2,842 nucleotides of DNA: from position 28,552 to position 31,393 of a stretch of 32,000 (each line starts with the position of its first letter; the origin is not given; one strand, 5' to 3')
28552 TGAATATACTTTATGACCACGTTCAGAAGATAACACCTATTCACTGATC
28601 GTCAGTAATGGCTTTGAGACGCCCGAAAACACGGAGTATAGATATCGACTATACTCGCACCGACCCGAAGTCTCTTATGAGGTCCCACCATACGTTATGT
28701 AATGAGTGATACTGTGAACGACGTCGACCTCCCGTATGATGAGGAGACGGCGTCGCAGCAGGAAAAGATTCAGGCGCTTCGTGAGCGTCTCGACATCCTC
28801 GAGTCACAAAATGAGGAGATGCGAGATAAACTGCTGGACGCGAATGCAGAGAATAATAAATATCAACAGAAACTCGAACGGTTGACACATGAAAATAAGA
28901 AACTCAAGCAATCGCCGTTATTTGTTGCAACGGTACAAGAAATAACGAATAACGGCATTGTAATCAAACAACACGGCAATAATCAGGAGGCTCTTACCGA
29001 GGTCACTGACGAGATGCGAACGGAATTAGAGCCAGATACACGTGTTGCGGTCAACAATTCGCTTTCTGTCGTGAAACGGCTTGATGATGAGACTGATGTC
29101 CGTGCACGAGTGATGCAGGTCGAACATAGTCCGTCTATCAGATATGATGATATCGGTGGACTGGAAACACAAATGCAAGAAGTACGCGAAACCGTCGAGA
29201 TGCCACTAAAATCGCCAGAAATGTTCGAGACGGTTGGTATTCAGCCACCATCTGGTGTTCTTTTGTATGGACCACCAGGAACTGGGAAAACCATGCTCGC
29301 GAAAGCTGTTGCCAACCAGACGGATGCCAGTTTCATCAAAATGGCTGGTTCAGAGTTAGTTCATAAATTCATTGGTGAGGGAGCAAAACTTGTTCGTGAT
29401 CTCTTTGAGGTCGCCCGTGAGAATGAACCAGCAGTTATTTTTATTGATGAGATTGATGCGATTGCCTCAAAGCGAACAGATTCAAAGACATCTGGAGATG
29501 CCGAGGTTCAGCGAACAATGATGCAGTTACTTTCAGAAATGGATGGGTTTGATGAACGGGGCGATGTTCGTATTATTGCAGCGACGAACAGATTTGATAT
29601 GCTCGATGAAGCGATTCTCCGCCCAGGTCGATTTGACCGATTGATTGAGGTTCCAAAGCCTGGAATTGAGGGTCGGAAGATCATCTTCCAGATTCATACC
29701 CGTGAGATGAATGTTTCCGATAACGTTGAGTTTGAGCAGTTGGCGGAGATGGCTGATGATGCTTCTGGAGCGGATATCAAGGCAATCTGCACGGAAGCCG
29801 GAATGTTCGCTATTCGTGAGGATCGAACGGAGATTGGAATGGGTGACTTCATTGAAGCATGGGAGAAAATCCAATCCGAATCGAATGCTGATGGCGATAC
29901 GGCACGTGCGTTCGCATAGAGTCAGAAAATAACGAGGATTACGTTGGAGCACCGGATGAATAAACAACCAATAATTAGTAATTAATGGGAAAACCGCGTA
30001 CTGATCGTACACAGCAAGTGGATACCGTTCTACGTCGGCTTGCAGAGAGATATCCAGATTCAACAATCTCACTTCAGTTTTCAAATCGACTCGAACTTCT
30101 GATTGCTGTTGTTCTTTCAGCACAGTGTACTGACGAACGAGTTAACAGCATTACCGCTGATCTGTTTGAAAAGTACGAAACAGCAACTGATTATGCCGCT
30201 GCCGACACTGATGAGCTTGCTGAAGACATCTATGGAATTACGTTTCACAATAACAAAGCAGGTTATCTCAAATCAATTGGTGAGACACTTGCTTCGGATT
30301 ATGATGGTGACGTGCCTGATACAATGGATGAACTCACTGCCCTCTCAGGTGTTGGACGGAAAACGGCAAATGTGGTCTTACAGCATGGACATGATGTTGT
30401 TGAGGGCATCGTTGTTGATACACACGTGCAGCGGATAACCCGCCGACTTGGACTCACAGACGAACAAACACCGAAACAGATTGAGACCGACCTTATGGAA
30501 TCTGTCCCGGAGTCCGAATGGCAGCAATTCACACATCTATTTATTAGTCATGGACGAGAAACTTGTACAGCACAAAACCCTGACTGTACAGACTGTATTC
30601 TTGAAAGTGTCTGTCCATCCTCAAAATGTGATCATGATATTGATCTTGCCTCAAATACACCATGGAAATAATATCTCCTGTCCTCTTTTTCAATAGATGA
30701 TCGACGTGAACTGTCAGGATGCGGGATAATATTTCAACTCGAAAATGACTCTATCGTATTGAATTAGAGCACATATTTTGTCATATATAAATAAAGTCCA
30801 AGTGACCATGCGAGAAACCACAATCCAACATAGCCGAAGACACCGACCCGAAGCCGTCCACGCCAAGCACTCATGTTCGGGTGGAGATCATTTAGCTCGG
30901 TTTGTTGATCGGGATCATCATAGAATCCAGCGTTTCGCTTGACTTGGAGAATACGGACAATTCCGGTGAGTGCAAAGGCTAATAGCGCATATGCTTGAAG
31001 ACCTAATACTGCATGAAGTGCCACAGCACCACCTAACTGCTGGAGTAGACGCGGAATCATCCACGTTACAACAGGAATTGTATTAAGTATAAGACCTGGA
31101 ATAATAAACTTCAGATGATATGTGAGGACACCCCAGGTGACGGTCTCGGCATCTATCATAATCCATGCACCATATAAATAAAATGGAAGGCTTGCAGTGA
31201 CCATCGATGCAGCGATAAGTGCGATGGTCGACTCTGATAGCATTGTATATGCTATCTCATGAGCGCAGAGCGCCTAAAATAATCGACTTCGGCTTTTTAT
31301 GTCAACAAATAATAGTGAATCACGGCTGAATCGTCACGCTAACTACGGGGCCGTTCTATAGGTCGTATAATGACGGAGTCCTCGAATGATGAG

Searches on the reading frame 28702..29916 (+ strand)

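Call 26: search_protein_families(library=pfam, proteins=[window:28702-29916:+], max_evalue=0.001)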
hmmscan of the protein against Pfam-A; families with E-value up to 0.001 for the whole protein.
window:28702-29916:+ (405 aa): 13 families
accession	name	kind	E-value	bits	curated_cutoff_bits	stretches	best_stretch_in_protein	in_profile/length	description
PF00004.35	AAA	-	1.8e-46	158.3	21.2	1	186-318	1-130/131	ATPase family associated with various cellular activities (AAA)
PF17862.7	AAA_lid_3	-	3.2e-13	49.4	27.2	1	341-384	1-44/45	AAA+ lid domain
PF07724.20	AAA_2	-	7.8e-08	33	27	1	184-279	4-101/166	AAA domain (Cdc48 subfamily)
PF07728.20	AAA_5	-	2.6e-07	31.1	22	1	185-299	1-125/139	AAA domain (dynein-related subfamily)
PF13191.12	AAA_16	-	6.2e-07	30.5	32.6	1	175-210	16-51/167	AAA ATPase domain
PF05496.18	RuvB_N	-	7.2e-07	29.5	27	1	184-256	34-98/159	Holliday junction DNA helicase RuvB P-loop domain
PF13207.12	AAA_17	-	2.2e-06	28.4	27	0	189-256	1-67/136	AAA domain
PF13401.12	AAA_22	-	2.4e-06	28.3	27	1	186-215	8-40/130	AAA domain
PF05673.19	DUF815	-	2.7e-05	23.9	23.8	1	135-251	14-116/249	Protein of unknown function (DUF815)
PF24883.2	NPHP3_N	-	6.5e-05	23.6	24.8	0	184-209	23-48/164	Nephrocystin 3, N-terminal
PF13173.12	AAA_14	-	0.00046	20.6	27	0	186-255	5-75/129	AAA domain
PF20720.3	nSTAND3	-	0.00066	19.8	27.2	1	186-267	20-87/155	Novel STAND NTPase 3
PF01025.24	GrpE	-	0.00094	19.3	25.8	0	14-90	4-80/165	GrpE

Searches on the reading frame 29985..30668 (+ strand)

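Call 26: search_protein_families(library=pfam, proteins=[window:29985-30668:+], max_evalue=0.001)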
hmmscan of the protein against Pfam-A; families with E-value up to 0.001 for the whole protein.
window:29985-30668:+ (228 aa): 3 families
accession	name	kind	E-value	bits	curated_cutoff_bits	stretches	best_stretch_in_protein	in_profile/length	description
PF00730.31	HhH-GPD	-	5e-26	91.6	26.2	1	40-175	1-107/108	HhH-GPD superfamily base excision DNA repair protein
PF00633.29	HHH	-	2.7e-10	40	24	1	106-134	2-30/30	Helix-hairpin-helix motif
PF14520.12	HHH_5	-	0.00064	20.6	27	0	115-153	2-39/57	Helix-hairpin-helix domain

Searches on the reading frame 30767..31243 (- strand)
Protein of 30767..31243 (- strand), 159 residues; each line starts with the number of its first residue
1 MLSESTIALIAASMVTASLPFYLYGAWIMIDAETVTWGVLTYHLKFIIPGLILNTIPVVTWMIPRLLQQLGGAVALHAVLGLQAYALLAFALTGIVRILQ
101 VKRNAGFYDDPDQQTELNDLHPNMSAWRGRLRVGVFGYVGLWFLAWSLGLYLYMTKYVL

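Call 26: search_protein_families(library=pfam, proteins=[window:30767-31243:-], max_evalue=0.001)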
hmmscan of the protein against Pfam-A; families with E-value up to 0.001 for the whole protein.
window:30767-31243:- (159 aa): 1 family
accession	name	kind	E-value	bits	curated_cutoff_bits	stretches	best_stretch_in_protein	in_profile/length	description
PF24007.1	DUF7321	-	8e-76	253.4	27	1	4-158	1-155/155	Domain of unknown function (DUF7321)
